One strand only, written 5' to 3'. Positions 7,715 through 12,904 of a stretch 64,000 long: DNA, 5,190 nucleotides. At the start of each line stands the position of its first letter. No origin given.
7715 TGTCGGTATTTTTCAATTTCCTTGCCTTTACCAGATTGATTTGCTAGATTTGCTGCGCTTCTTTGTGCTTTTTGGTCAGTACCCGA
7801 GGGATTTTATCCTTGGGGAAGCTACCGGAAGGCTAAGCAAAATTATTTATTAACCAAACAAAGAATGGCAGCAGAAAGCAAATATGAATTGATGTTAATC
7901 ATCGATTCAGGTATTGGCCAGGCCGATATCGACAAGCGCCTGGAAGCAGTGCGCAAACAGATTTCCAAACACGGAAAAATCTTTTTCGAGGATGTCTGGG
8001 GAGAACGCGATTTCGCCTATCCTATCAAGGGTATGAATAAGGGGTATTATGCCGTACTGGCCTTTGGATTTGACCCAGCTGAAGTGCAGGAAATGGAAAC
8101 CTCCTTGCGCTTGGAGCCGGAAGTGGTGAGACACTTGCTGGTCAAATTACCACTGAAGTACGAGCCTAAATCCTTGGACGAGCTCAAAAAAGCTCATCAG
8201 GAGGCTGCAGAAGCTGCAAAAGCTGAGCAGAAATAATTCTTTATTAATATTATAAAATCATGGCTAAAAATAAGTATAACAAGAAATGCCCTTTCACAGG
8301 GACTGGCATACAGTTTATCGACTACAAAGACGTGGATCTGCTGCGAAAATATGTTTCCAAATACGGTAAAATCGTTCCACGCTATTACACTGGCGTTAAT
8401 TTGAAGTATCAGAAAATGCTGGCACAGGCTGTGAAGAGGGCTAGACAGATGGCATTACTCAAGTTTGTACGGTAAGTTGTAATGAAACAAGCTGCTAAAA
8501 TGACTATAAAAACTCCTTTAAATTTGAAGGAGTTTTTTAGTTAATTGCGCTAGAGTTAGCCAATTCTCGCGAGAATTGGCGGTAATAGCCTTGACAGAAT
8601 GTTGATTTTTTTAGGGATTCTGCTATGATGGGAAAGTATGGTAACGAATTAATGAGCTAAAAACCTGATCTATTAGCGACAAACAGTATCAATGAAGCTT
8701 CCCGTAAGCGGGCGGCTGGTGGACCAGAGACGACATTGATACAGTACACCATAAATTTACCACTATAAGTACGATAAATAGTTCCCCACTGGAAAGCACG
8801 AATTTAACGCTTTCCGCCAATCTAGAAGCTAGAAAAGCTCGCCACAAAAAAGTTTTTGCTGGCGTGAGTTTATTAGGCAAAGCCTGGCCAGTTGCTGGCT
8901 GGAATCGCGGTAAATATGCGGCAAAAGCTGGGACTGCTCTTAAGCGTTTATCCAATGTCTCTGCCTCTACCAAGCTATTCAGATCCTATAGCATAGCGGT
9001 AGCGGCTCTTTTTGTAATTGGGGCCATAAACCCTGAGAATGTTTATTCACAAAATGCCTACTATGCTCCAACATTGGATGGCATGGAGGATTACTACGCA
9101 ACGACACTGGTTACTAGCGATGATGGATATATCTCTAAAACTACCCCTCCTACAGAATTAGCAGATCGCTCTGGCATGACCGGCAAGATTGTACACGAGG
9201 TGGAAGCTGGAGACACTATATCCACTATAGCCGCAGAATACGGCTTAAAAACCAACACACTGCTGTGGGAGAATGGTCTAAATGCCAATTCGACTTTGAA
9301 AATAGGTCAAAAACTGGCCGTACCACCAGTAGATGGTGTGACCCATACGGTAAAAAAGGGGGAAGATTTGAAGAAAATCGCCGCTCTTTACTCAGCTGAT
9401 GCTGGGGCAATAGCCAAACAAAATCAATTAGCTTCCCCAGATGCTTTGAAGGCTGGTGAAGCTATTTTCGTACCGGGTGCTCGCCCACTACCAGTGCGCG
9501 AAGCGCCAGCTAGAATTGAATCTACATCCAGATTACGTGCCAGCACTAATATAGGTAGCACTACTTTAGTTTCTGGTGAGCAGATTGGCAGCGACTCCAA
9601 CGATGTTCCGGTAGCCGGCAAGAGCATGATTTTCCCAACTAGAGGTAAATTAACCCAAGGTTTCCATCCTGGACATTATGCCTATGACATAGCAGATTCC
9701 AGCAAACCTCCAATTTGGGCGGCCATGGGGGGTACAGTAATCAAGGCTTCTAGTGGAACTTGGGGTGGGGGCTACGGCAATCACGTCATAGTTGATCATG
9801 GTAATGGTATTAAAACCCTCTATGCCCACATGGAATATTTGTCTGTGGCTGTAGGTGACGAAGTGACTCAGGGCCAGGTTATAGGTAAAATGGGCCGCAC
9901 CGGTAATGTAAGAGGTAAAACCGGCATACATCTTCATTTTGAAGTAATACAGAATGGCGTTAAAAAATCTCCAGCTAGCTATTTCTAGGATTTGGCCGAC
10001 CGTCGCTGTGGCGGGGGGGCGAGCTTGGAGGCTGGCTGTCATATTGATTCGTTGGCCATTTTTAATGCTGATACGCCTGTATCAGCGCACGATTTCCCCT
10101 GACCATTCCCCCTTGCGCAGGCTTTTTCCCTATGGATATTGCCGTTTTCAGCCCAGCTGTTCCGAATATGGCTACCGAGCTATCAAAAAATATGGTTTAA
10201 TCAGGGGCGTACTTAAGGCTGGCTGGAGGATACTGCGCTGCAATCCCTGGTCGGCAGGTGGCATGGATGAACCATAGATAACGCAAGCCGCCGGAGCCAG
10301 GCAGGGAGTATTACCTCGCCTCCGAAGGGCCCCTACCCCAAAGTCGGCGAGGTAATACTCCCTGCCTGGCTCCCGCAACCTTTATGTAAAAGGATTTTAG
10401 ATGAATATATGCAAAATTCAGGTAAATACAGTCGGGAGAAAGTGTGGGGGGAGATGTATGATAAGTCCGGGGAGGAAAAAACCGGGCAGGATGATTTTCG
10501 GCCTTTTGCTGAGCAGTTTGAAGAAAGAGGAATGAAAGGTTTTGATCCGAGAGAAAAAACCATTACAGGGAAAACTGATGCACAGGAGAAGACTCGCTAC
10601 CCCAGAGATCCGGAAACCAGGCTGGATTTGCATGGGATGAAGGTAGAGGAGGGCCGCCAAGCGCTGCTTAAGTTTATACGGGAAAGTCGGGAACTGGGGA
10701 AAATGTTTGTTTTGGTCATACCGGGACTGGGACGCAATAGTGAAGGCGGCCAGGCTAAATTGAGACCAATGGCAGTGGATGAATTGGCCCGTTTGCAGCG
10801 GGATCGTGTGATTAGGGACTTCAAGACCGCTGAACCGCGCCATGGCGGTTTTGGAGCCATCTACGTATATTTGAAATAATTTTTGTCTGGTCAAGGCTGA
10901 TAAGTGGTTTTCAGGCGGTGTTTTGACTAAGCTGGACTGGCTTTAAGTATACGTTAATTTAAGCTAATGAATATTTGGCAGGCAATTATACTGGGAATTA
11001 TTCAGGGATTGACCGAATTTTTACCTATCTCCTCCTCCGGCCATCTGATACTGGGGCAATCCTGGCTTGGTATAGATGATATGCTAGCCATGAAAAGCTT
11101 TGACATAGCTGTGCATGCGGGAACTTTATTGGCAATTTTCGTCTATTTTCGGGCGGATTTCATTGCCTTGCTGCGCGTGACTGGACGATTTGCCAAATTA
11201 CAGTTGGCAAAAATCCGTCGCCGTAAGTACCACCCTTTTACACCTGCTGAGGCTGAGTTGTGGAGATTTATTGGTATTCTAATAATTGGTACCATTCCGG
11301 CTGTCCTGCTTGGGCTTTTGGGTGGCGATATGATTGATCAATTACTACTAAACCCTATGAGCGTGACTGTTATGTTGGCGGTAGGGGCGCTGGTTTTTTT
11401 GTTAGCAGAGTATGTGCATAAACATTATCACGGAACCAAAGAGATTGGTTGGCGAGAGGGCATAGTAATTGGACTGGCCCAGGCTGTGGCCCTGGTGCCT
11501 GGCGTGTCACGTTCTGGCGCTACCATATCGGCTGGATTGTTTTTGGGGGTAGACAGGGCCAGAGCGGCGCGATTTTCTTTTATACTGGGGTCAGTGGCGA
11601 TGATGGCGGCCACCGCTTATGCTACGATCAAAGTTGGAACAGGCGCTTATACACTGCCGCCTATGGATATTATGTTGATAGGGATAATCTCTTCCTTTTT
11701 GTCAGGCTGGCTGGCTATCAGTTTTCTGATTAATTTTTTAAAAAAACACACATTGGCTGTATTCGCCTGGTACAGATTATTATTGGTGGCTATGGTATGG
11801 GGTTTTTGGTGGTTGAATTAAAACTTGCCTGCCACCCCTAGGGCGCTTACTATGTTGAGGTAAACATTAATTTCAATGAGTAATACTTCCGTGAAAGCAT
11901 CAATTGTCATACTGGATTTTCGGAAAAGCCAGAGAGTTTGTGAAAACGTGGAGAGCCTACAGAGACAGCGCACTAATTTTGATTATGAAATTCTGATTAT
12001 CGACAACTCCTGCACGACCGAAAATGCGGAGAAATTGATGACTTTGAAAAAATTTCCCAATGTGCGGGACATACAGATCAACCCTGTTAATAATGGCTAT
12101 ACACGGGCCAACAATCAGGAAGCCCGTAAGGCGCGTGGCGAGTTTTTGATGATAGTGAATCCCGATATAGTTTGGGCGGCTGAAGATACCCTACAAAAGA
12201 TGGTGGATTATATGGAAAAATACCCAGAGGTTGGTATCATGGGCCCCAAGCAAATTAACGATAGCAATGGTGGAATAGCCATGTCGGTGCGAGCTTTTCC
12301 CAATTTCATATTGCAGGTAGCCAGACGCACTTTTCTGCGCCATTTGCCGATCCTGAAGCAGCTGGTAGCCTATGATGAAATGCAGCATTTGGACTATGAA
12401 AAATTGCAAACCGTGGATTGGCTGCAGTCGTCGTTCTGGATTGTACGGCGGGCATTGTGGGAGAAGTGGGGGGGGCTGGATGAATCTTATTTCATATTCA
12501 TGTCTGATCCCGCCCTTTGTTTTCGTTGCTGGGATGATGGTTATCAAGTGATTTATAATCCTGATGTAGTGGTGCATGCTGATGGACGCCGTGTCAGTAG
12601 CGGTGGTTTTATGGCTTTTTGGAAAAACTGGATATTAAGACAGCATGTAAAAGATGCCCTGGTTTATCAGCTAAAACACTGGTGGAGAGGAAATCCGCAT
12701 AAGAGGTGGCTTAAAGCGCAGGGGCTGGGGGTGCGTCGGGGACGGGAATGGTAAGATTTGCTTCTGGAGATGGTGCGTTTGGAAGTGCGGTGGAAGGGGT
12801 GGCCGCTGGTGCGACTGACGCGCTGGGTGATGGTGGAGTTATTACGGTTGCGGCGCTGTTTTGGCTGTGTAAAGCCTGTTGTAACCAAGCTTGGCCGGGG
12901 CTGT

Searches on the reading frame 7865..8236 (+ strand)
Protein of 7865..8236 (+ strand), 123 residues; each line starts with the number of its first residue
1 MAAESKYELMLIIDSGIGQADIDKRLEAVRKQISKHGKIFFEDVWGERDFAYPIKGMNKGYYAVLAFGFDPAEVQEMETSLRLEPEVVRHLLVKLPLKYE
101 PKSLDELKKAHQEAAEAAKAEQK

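Call 48: search_protein_families(library=pfam, proteins=[window:7865-8236:+], max_evalue=0.001)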
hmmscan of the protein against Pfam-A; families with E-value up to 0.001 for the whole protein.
window:7865-8236:+ (123 aa): 1 family
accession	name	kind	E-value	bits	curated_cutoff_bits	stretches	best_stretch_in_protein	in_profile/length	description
PF01250.22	Ribosomal_S6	-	8e-22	77.7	27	1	6-94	1-90/90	Ribosomal protein S6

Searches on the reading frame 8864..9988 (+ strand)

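Call 48: search_protein_families(library=pfam, proteins=[window:8864-9988:+], max_evalue=0.001)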
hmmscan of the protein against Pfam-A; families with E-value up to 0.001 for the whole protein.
window:8864-9988:+ (374 aa): 4 families
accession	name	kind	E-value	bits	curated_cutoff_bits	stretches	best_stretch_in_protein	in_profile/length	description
PF01551.29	Peptidase_M23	-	1.6e-26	92.8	28.7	1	271-368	3-94/96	Peptidase family M23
PF01476.26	LysM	-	3.7e-20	72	20.9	2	111-154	1-43/43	LysM domain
PF23473.1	LysM3_LYK4_5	-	3.7e-07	30.5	29.3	0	160-191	4-35/48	LYK4/5 LysM3 domain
PF23446.1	LysM1_NFP_LYK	-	5.5e-06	27.6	36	0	167-204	16-54/60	NFP/LYK LysM1 domain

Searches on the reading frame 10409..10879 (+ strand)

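Call 48: search_protein_families(library=pfam, proteins=[window:10409-10879:+], max_evalue=0.001)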
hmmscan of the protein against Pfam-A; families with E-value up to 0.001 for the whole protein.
window:10409-10879:+ (156 aa): 1 family
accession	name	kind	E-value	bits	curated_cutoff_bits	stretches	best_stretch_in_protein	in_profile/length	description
PF01713.27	Smr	-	8.8e-17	61.5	25.7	1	72-156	1-77/77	Smr domain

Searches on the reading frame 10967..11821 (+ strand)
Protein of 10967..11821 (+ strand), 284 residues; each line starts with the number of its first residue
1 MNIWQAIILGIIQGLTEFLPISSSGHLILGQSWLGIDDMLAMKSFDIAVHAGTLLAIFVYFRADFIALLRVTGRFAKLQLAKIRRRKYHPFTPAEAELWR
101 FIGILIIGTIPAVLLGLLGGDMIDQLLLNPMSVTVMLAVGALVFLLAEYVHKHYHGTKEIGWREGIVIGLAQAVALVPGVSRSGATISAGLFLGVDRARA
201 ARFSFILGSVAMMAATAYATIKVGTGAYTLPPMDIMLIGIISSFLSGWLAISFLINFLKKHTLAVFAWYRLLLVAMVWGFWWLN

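Call 48: search_protein_families(library=pfam, proteins=[window:10967-11821:+], max_evalue=0.001)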
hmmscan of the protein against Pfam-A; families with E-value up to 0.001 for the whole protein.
window:10967-11821:+ (284 aa): 1 family
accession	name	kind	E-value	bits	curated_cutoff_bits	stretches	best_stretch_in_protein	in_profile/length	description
PF02673.24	BacA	-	6.2e-77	259.2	33.4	1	6-273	1-254/257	Bacitracin resistance protein BacA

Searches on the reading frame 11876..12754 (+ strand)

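Call 48: search_protein_families(library=pfam, proteins=[window:11876-12754:+], max_evalue=0.001)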
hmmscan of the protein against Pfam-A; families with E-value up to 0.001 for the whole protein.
window:11876-12754:+ (292 aa): 3 families
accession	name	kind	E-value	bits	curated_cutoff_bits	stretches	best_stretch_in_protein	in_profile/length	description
PF00535.33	Glycos_transf_2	-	7.3e-15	55.7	23.3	1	9-138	1-128/168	Glycosyl transferase family 2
PF13641.12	Glyco_tranf_2_3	-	1.2e-08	35.7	27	1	9-234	4-210/230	Glycosyltransferase like family 2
PF10111.15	Glyco_tranf_2_2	-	0.00023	21.2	27.3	1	21-115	15-113/276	Glycosyltransferase like family 2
